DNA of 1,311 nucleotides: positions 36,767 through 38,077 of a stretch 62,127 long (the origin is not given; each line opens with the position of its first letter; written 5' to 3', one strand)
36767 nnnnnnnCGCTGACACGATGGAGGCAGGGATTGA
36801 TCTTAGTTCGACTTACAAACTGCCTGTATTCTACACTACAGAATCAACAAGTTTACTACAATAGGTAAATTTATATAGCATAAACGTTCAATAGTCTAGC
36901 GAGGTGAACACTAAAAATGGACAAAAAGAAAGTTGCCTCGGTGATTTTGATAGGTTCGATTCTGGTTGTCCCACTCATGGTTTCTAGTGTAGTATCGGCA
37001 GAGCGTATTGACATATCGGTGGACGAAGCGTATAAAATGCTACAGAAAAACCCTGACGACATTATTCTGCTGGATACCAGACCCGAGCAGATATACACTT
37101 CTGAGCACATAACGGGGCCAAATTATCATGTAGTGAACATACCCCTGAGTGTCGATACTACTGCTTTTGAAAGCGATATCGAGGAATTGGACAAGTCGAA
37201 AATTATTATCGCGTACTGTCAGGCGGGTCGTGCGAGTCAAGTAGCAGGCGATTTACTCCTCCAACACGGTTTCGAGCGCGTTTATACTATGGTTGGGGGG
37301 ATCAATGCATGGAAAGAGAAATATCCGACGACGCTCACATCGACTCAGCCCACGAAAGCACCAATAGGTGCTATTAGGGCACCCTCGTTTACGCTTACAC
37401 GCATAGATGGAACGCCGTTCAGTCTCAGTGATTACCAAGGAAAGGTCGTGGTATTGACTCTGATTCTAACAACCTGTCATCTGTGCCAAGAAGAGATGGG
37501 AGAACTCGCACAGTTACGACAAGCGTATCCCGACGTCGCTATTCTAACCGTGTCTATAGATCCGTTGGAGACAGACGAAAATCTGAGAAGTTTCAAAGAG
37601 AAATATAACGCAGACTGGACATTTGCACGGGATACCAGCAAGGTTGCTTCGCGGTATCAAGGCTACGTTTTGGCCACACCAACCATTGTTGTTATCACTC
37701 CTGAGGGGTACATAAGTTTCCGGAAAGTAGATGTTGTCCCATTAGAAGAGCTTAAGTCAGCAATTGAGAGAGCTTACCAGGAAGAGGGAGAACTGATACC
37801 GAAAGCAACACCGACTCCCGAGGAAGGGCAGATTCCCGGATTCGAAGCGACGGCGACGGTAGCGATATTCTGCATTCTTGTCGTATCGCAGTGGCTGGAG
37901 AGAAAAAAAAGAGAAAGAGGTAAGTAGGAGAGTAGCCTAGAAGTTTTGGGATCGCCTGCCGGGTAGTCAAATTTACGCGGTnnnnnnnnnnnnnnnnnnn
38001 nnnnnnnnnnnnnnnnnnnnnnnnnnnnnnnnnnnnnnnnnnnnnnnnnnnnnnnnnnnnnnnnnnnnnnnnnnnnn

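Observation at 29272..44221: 15-kb island: two Tat-exported Mo/W enzymes bracketing surface thiol/sulfur-transfer fusion proteins, with one chaperone, one polyferredoxin and an Lrp regulator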

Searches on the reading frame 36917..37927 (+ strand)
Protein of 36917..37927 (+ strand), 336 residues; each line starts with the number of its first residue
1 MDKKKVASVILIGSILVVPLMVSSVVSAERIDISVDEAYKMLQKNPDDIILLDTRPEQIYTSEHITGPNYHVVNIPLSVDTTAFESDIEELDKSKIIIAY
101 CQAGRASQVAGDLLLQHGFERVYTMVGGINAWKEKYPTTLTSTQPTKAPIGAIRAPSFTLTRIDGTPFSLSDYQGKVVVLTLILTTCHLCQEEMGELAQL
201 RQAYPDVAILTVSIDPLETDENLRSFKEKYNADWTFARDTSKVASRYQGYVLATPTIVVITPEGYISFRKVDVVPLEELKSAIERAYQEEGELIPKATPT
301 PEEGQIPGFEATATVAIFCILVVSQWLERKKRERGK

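Call 3: search_protein_families(library=pfam, proteins=[window:36917-37927:+], max_evalue=0.01)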
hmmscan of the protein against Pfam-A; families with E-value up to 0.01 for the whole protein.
window:36917-37927:+ (336 aa): 6 families
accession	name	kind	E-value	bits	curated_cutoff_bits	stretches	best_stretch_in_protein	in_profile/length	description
PF00578.27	AhpC-TSA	-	2.6e-18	66.6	26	1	154-267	4-122/124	AhpC/TSA family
PF00581.25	Rhodanese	-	2.9e-14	53.8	22.2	1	34-135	1-102/102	Rhodanese-like domain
PF08534.16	Redoxin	-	1.5e-13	51.2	26.6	1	154-277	5-142/148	Redoxin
PF02630.20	SCO1-SenC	-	8.1e-06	26.3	22.8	1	157-234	3-86/134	SCO1/SenC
PF13905.12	Thioredoxin_8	-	7.9e-05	23.4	27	1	175-266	1-94/94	Thioredoxin-like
PF00255.25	GSHPx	-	0.0014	18.6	27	1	158-210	4-55/108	Glutathione peroxidase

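Call 7: search_protein_families(library=ncbifam, proteins=[window:36917-37927:+], max_evalue=0.001)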
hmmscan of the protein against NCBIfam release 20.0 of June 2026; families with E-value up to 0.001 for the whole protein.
window:36917-37927:+ (336 aa): 14 families
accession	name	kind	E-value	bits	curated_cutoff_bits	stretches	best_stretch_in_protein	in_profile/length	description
NF001195.0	PRK00162.1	equivalog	2.1e-13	50.5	102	1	33-141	7-105/108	thiosulfate sulfurtransferase GlpE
NF002854.0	PRK03147.1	subfamily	2.5e-13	50.3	170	1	150-267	38-153/176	thiol-disulfide oxidoreductase ResA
NF045521.1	rhoda_near_glyco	subfamily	4.7e-12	45.9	145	1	41-138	24-114/144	rhodanese homology domain-containing protein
NF006444.0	PRK08762.1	equivalog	4.4e-10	38.7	449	1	29-136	13-111/387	molybdopterin-synthase adenylyltransferase MoeB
NF041203.1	rhodanese_LYCAU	equivalog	1.9e-09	37.3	115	1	17-138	7-123/126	rhodanese-related (seleno)protein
NF045694.1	seleno_TsoB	exception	9.6e-09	33.9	805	1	33-144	46-162/572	rhodanese/DsbD fusion-like selenoprotein TsoB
NF047696.1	ThlDiSintTplARhiz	equivalog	4.9e-08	33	230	1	156-264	78-191/219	thiol:disulfide interchange protein TlpA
NF005646.0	PRK07411.1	equivalog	5.5e-08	32.3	633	1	30-138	281-385/390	molybdopterin-synthase adenylyltransferase MoeB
NF007627.0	PRK10287.1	equivalog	6.9e-07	29.4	102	1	53-130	25-95/104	thiosulfate sulfurtransferase PspE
TIGR02981.1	phageshock_pspE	exception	4.1e-06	27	126.3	1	53-130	23-93/101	thiosulfate sulfurtransferase PspE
NF001133.1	PRK00142.1-1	equivalog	9.2e-06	25.4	170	1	39-138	114-209/229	oxygen-dependent tRNA uridine(34) hydroxylase TrhO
NF005902.0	PRK07878.1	equivalog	4.8e-05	22.4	647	1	33-136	289-385/392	adenylyltransferase/sulfurtransferase MoeZ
TIGR04271.1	ThiI_C_thiazole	equivalog_domain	6.1e-05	23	70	1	36-122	17-96/101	thiazole biosynthesis protein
NF041054.1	WAxxUGC_long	equivalog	0.00016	21.1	300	1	148-272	77-199/354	ResA-like WAxxUGC motif-containing protein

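Call 13: find_encoding_contigs(protein=window:36917-37927:+, flank=10000, max_places=6)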
Protein window:36917-37927:+ (336 aa): 4 contigs read that carry it; 4 places shown.
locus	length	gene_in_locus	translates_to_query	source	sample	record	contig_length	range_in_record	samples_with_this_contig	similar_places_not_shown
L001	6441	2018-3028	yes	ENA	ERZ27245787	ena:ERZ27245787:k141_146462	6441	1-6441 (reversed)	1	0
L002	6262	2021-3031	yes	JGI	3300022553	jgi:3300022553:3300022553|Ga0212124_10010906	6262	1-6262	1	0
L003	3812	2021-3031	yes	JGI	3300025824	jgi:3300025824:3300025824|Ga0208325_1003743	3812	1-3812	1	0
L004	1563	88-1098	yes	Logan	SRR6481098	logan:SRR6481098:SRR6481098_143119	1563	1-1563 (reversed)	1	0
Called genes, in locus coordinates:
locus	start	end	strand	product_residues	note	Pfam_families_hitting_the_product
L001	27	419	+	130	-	-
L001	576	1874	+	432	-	PF00578:AhpC-TSA, PF08534:Redoxin, PF13905:Thioredoxin_8, PF02683:DsbD_TM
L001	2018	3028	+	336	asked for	PF00581:Rhodanese, PF00578:AhpC-TSA, PF02630:SCO1-SenC (weak), PF08534:Redoxin, PF13905:Thioredoxin_8 (weak)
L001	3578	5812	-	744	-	PF04879:Molybdop_Fe4S4, PF00384:Molybdopterin, PF01568:Molydop_binding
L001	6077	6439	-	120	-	?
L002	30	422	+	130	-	-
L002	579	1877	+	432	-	PF00578:AhpC-TSA, PF08534:Redoxin, PF13905:Thioredoxin_8, PF02683:DsbD_TM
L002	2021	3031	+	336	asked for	PF00581:Rhodanese, PF00578:AhpC-TSA, PF02630:SCO1-SenC (weak), PF08534:Redoxin, PF13905:Thioredoxin_8 (weak)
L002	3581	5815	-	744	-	PF04879:Molybdop_Fe4S4, PF00384:Molybdopterin, PF01568:Molydop_binding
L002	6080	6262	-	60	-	?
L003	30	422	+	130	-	-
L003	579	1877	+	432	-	PF00578:AhpC-TSA, PF08534:Redoxin, PF13905:Thioredoxin_8, PF02683:DsbD_TM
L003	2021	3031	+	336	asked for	PF00581:Rhodanese, PF00578:AhpC-TSA, PF02630:SCO1-SenC (weak), PF08534:Redoxin, PF13905:Thioredoxin_8 (weak)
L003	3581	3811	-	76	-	?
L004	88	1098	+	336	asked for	PF00581:Rhodanese, PF00578:AhpC-TSA, PF02630:SCO1-SenC (weak), PF08534:Redoxin, PF13905:Thioredoxin_8 (weak)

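Call 16: find_homologous_proteins(query=window:36917-37927:+, max_evalue=0.00001)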
Query window:36917-37927:+ (336 aa): 94 proteins with E <= 0.00001 among 3309 candidates.
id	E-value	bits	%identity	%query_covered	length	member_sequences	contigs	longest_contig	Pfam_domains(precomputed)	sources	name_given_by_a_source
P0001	1.5e-183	627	83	100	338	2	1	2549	PF08534.17,PF00581.26,PF13905.13,PF02630.21,PF00578.28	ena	-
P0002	2.2e-183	627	86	99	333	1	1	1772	PF08534.17,PF00581.26,PF13905.13,PF02630.21,PF00578.28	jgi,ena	-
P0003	2.7e-183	626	86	99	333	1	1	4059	PF08534.17,PF00581.26,PF13905.13,PF02630.21,PF00578.28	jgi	jgi:rhodanese-related sulfurtransferase/peroxiredoxin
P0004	9.2e-183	625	85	99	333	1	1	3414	PF08534.17,PF00581.26,PF13905.13,PF02630.21,PF00578.28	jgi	jgi:rhodanese-related sulfurtransferase/peroxiredoxin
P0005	1.3e-175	601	90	90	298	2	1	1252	PF08534.17,PF00581.26,PF13905.13,PF02630.21,PF00578.28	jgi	jgi:rhodanese-related sulfurtransferase/peroxiredoxin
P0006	5.7e-174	596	80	100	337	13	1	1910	PF08534.17,PF00581.26,PF13905.13,PF02630.21,PF00578.28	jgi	jgi:cytochrome c biogenesis protein CcmG/thiol:disulfide interchange protein DsbE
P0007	2.6e-172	590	80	99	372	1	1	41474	PF08534.17,PF00581.26,PF13905.13,PF02630.21,PF00578.28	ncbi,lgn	-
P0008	1.9e-167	574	82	91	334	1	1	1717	PF08534.17,PF00581.26,PF13905.13,PF02630.21,PF00578.28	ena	-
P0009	6.5e-147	507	71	100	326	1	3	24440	PF08534.17,PF00581.26,PF13905.13,PF02630.21,PF00578.28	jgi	jgi:rhodanese-related sulfurtransferase/peroxiredoxin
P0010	9.8e-143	493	69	99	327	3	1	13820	PF08534.17,PF00581.26,PF13905.13,PF02630.21,PF00578.28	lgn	-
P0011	4.4e-140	484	67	99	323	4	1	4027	PF08534.17,PF00581.26,PF13905.13,PF02630.21,PF00578.28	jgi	jgi:rhodanese-related sulfurtransferase/peroxiredoxin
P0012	5.4e-140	484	67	99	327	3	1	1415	PF08534.17,PF00581.26,PF13905.13,PF02630.21,PF00578.28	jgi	jgi:rhodanese-related sulfurtransferase/peroxiredoxin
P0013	1.1e-139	483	68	100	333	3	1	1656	PF08534.17,PF00581.26,PF02630.21,PF00578.28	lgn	-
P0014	4.5e-139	481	67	100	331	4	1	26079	PF08534.17,PF00581.26,PF02630.21,PF00578.28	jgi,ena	-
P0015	3.2e-138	478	71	92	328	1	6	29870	PF08534.17,PF00581.26,PF00578.28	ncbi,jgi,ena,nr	ncbi:MAG TPA: rhodanese-like domain-containing protein [Candidatus Bathyarchaeia archaeon]|nr:rhodan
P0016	7.8e-137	474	69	91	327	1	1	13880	PF08534.17,PF00581.26,PF13905.13,PF02630.21,PF00578.28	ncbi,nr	ncbi:MAG: redoxin domain-containing protein [Methanophagales archaeon ANME-1-THS]|nr:MAG: redoxin do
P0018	7.6e-134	464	67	99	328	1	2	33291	PF08534.17,PF00581.26,PF02630.21,PF00578.28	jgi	jgi:rhodanese-related sulfurtransferase/peroxiredoxin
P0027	1.4e-129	450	68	91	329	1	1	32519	PF08534.17,PF00581.26,PF02630.21,PF00578.28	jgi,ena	jgi:rhodanese-related sulfurtransferase/peroxiredoxin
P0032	3.2e-119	416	64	88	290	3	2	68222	PF08534.17,PF00581.26,PF00578.28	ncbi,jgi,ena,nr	ncbi:MAG TPA: redoxin domain-containing protein [Methanomicrobia archaeon]|nr:redoxin domain-contain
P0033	3.1e-117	409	62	93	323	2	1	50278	PF08534.17,PF00581.26,PF13905.13,PF02630.21,PF00578.28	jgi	-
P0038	2.3e-112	393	58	99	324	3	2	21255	PF08534.17,PF00581.26,PF13905.13,PF13098.14,PF02630.21,PF00578.28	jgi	-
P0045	3.6e-45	173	52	57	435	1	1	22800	PF08534.17,PF02683.23,PF13905.13,PF13098.14,PF02630.21,PF00578.28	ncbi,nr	ncbi:MAG: redoxin domain-containing protein [archaeon]|nr:redoxin domain-containing protein [archaeo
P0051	1.2e-42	164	56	44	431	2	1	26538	PF08534.17,PF02683.23,PF13905.13,PF00578.28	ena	-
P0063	7.2e-39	152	58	39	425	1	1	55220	PF08534.17,PF02683.23,PF13905.13,PF13098.14,PF02630.21,PF00578.28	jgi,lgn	jgi:cytochrome c biogenesis protein CcdA/peroxiredoxin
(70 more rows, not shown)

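Call 18: find_related_loci(query=A1, collection=genome_contigs, flank=10000)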
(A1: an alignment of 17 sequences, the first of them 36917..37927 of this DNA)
Query A1 (336 aa) in genome_contigs; peptide patterns used: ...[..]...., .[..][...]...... (x = any residue, [..] = any of these).
599 stretches matched a pattern (row limit reached: there are more); 465 encode a relative of the query (tblastn E <= 1e-3); the best 80 are kept; 80 distinct loci.
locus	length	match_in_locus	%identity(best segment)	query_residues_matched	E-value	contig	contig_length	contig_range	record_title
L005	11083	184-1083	62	23-332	7e-123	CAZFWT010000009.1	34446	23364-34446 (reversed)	MAG TPA_asm: uncultured Halobacteria archaeon isolate SRP178699_co2_296 genome assembly, contig: NODE_529_length_34446_c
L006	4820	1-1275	38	155-294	1e-22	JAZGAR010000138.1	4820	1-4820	MAG: Thermoplasmata archaeon isolate SCS1bin.31 SCS1bin.31_140, whole genome shotgun sequence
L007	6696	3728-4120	41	154-284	1e-22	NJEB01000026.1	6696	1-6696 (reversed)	MAG: Candidatus Hecatellales archaeon ex4484_218 ex4484_218_scaffold_11821_length_6696__count_926, whole genome shotgun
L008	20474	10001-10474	29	113-285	1e-16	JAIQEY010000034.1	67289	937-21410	MAG: Terriglobia bacterium isolate SRVP_12 SR-VP_26_10_2019_B_35cm_scaffold_421, whole genome shotgun sequence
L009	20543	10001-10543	30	115-289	7e-16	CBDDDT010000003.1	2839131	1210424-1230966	MAG: Bryobacteraceae bacterium isolate fabb3a53-a92a-469d-9b66-10b6bebb3fea genome assembly, contig: ctg132444, whole ge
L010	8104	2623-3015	30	155-279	1e-14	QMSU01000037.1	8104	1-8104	MAG: Thermoplasmata archaeon isolate B78_G9 B78_Guay9_scaffold_13016, whole genome shotgun sequence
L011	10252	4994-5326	34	155-266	9e-14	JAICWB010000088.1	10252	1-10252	MAG: Acidobacteriales bacterium isolate LS_FP_2_bin.22 k141_3808805_length_10252_cov_27.7617, whole genome shotgun seque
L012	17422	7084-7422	36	155-266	1e-13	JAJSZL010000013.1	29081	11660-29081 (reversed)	MAG: Candidatus Desulfofervidaceae bacterium isolate PB11946FWG155 FWG155_Desulfofervidaceae_contig013_0029081bp, whole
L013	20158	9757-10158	32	144-273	2e-13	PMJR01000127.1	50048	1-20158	MAG: Ignavibacteriae bacterium isolate fen_1276 73.20120600_E2D.49_contig_43246, whole genome shotgun sequence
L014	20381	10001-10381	33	155-284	5e-13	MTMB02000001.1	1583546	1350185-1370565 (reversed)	MAG: Candidatus Geothermarchaeum rappei isolate JdFR-14 NRA7_48_2_length_1583546_cov_39, whole genome shotgun sequence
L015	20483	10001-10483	29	137-290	4e-13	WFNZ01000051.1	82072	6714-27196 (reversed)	MAG: Thermovibrio sp. isolate S012_127_esom k151_390015, whole genome shotgun sequence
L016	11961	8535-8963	33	129-268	7e-13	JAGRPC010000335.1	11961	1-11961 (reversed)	MAG: Verrucomicrobiia bacterium isolate HKST-UBA34 2009_137359, whole genome shotgun sequence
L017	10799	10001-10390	32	155-277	8e-13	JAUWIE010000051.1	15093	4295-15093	MAG: Thermoplasmatota archaeon isolate CSMAG_2286 CSMAG_2286_k141_514813_length_15093_cov_8.9882, whole genome shotgun s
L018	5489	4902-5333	31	142-289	1e-12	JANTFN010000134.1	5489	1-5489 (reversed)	MAG: Thermodesulfobacteriota bacterium isolate bin100116 c_000000017931, whole genome shotgun sequence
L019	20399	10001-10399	28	158-290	4e-12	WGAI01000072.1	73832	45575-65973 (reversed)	MAG: candidate division WOR-3 bacterium isolate S143_50_esom k151_8402, whole genome shotgun sequence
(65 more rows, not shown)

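Call 19: find_encoding_contigs(protein=P0007, flank=10000, max_places=2)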
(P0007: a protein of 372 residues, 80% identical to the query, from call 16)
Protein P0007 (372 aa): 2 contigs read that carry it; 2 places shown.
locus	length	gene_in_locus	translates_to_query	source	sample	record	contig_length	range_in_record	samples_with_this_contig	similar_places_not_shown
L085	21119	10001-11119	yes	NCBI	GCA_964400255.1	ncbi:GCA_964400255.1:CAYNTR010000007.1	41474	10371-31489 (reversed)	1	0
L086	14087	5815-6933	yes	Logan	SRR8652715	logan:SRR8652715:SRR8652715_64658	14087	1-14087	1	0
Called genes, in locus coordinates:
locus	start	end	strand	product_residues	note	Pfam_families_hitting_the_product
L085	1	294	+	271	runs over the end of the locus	PF00902:TatC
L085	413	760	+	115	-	PF02416:TatA_B_E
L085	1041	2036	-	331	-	PF03916:NrfD, PF04976:DmsC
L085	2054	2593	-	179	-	PF12838:Fer4_7 (weak), PF13237:Fer4_10 (weak), PF13247:Fer4_11, PF12838:Fer4_7 (weak), PF25160:LdpA_Fe-S-bd (weak), PF12797:Fer4_2 (weak), PF00037:Fer4, PF12837:Fer4_6 (weak), +3 more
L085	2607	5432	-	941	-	PF04879:Molybdop_Fe4S4, PF00384:Molybdopterin, PF01568:Molydop_binding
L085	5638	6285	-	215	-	-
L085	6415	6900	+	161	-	-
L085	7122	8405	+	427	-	PF08534:Redoxin, PF00578:AhpC-TSA, PF02630:SCO1-SenC (weak), PF13905:Thioredoxin_8, PF02683:DsbD_TM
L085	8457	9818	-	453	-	PF01406:tRNA-synt_1e, PF09334:tRNA-synt_1g, PF00133:tRNA-synt_1, PF09334:tRNA-synt_1g (weak), PF09190:DALR_2, PF23493:CysS_C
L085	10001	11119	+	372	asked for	PF00581:Rhodanese, PF00578:AhpC-TSA, PF02630:SCO1-SenC (weak), PF08534:Redoxin, PF13905:Thioredoxin_8 (weak)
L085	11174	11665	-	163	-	PF12797:Fer4_2 (weak), PF13187:Fer4_9 (weak), PF13237:Fer4_10 (weak), PF13247:Fer4_11, PF12838:Fer4_7 (weak), PF13187:Fer4_9 (weak), PF14697:Fer4_21 (weak), PF00037:Fer4, +4 more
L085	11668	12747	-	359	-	PF00384:Molybdopterin, PF01568:Molydop_binding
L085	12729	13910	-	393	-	PF04879:Molybdop_Fe4S4, PF00384:Molybdopterin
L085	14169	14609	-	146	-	PF01047:MarR (faint), PF13404:HTH_AsnC-type, PF13412:HTH_24, PF22451:NirdL-like_HTH (weak), PF01037:AsnC_trans_reg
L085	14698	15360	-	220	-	PF02613:Nitrate_red_del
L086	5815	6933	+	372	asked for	PF00581:Rhodanese, PF00578:AhpC-TSA, PF02630:SCO1-SenC (weak), PF08534:Redoxin, PF13905:Thioredoxin_8 (weak)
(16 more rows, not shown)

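Call 20: find_encoding_contigs(protein=P0032, flank=10000, max_places=2)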
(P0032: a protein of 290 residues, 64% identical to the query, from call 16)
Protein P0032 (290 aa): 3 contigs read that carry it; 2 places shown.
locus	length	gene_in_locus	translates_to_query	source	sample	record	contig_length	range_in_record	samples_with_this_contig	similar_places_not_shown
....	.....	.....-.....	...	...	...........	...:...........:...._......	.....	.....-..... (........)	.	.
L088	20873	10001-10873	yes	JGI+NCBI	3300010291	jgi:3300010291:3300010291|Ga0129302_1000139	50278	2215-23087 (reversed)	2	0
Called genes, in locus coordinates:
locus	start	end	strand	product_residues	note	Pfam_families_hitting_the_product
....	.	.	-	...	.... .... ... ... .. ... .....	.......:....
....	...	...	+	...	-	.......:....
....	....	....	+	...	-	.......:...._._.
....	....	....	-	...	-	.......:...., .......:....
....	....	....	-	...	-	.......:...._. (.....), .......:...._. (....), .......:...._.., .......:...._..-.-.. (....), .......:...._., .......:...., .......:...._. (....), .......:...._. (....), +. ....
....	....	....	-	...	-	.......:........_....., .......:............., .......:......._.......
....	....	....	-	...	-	-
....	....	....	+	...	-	-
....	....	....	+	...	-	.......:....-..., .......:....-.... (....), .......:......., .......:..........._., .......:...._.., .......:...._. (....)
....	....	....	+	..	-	-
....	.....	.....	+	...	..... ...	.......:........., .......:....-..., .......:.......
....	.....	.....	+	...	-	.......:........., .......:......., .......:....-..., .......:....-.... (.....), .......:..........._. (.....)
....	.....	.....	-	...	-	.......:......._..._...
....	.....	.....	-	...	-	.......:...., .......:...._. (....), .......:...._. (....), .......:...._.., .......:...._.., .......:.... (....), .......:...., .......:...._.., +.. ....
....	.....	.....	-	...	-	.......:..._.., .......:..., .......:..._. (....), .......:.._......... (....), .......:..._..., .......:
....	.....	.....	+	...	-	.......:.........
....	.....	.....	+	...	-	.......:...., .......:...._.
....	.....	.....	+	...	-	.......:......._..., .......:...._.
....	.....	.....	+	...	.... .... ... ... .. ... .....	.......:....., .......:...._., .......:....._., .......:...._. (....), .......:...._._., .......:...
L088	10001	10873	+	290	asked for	PF00581:Rhodanese, PF00578:AhpC-TSA, PF08534:Redoxin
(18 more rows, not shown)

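Call 21: find_encoding_contigs(protein=P0033, flank=10000, max_places=2)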
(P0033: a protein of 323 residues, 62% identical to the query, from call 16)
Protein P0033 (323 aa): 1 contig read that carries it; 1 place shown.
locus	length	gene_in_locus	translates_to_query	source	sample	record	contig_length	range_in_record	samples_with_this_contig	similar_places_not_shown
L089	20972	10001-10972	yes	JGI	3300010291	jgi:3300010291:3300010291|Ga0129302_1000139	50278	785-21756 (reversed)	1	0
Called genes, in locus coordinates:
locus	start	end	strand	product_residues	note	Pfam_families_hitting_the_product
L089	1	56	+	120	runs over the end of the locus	PF02416:TatA_B_E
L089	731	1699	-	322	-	PF03916:NrfD, PF04976:DmsC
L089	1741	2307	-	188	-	PF13187:Fer4_9 (faint), PF12838:Fer4_7 (weak), PF13247:Fer4_11, PF25160:LdpA_Fe-S-bd (weak), PF12838:Fer4_7, PF00037:Fer4, PF12797:Fer4_2 (weak), PF12837:Fer4_6 (weak), +3 more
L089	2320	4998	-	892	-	PF00384:Molybdopterin, PF01568:Molydop_binding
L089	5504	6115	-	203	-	-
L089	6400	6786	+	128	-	-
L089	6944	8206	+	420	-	PF00578:AhpC-TSA, PF02630:SCO1-SenC (weak), PF08534:Redoxin, PF13905:Thioredoxin_8, PF02683:DsbD_TM, PF13386:DsbD_2 (weak)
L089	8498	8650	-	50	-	-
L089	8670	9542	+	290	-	PF00581:Rhodanese, PF00578:AhpC-TSA, PF08534:Redoxin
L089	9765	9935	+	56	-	-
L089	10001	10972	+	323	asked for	PF00581:Rhodanese, PF00578:AhpC-TSA, PF08534:Redoxin, PF02630:SCO1-SenC (faint), PF13905:Thioredoxin_8 (faint)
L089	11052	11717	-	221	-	PF02613:Nitrate_red_del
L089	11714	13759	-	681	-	PF00037:Fer4, PF12837:Fer4_6 (weak), PF13187:Fer4_9 (weak), PF13237:Fer4_10, PF14697:Fer4_21, PF00037:Fer4 (weak), PF02662:FlpD, PF13237:Fer4_10, +10 more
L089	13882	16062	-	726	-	PF17207:MCM_OB, PF00493:MCM, PF07728:AAA_5 (weak), PF01078:Mg_chelatase (weak), PF17855:MCM_lid, PF21120:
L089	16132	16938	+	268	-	PF00702:Hydrolase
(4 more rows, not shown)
